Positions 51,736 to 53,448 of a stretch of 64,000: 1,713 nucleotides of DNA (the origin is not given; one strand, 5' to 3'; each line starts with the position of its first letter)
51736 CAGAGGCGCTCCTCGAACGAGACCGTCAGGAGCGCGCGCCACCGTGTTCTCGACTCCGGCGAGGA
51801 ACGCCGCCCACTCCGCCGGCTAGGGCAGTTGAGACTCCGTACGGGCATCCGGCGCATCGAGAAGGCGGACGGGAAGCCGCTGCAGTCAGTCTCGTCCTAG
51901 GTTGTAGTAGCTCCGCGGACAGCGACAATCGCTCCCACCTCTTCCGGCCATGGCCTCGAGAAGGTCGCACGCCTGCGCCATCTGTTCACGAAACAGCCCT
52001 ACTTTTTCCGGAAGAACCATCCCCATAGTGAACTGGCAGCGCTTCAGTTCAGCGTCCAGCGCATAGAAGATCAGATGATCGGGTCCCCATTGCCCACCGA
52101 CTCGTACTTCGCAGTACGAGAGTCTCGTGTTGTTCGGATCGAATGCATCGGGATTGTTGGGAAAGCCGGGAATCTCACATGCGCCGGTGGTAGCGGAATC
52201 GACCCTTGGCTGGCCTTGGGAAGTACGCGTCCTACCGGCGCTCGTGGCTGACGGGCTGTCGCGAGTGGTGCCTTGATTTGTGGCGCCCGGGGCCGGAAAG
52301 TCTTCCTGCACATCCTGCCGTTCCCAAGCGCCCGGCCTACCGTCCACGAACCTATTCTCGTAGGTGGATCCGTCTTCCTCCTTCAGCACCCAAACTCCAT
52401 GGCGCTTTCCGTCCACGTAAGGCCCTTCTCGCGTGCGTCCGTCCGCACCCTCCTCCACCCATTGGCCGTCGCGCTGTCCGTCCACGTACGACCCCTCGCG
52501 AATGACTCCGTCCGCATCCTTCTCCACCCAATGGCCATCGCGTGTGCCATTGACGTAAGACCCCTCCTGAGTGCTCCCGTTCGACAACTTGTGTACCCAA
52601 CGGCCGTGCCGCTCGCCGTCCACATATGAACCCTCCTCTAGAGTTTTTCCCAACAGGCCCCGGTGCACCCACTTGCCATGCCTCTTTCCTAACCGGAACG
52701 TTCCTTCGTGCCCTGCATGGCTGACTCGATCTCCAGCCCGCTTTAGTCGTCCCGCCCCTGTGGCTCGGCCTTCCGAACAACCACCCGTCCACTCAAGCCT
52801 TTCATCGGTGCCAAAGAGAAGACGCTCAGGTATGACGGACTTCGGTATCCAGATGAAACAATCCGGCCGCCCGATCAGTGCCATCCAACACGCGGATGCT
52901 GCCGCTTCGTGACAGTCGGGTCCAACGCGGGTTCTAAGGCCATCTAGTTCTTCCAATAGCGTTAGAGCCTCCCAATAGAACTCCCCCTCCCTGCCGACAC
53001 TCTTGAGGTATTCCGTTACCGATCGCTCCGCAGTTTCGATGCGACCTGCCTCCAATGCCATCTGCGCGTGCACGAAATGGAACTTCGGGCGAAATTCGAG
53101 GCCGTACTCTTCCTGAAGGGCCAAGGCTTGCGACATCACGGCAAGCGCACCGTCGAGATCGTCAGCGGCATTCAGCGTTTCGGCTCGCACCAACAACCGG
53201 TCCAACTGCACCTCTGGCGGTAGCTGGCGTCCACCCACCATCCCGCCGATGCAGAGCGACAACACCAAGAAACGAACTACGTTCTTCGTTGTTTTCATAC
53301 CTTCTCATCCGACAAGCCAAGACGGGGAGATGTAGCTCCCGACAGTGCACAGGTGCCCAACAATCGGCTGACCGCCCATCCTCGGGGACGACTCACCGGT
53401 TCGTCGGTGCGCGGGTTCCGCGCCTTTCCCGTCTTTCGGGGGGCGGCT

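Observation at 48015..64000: Integrated mobile element (ICE/IME-like) at the 3' end of tRNA-Ser(GCT), extending beyond the window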

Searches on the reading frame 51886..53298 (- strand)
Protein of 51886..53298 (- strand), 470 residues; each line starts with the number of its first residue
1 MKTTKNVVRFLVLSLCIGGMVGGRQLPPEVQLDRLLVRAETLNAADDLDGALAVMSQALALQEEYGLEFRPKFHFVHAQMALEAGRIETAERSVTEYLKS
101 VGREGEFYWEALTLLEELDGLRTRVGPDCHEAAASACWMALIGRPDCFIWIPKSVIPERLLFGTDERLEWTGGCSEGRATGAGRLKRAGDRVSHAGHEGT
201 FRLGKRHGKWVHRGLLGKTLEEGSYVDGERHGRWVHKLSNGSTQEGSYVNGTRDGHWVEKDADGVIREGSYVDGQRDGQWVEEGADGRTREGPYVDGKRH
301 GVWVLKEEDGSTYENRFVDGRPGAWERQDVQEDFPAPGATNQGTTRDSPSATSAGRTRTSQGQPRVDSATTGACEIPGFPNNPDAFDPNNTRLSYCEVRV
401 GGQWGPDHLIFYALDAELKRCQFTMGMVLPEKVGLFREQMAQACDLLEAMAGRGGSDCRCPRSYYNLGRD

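Call 5: search_protein_families(library=pfam, proteins=[window:51886-53298:-], max_evalue=0.01)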
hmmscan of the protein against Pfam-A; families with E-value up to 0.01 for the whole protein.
window:51886-53298:- (470 aa): 1 family
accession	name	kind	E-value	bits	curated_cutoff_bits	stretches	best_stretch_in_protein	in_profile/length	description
PF02493.26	MORN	-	0.0038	17.5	22.5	0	198-209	2-13/23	MORN repeat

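Call 9: search_protein_families(library=ncbifam, proteins=[window:51886-53298:-], max_evalue=0.01)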
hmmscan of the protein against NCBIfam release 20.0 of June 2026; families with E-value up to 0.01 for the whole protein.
window:51886-53298:- (470 aa): 2 families
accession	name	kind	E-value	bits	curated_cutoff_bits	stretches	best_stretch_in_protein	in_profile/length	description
NF033566.1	adhes_LIC20035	equivalog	7.8e-09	34.9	250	1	194-315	104-232/434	LIC20035 family adhesin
NF052415.1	T3SS_chap_SctY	equivalog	0.0075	16.8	70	0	44-99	52-105/106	type III secretion apparatus assembly chaperone SctY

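Call 10: search_protein_families(library=padloc, proteins=[window:51886-53298:-], max_evalue=0.01)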
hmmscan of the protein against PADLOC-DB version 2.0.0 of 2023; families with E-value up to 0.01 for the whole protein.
window:51886-53298:- (470 aa): 0 families
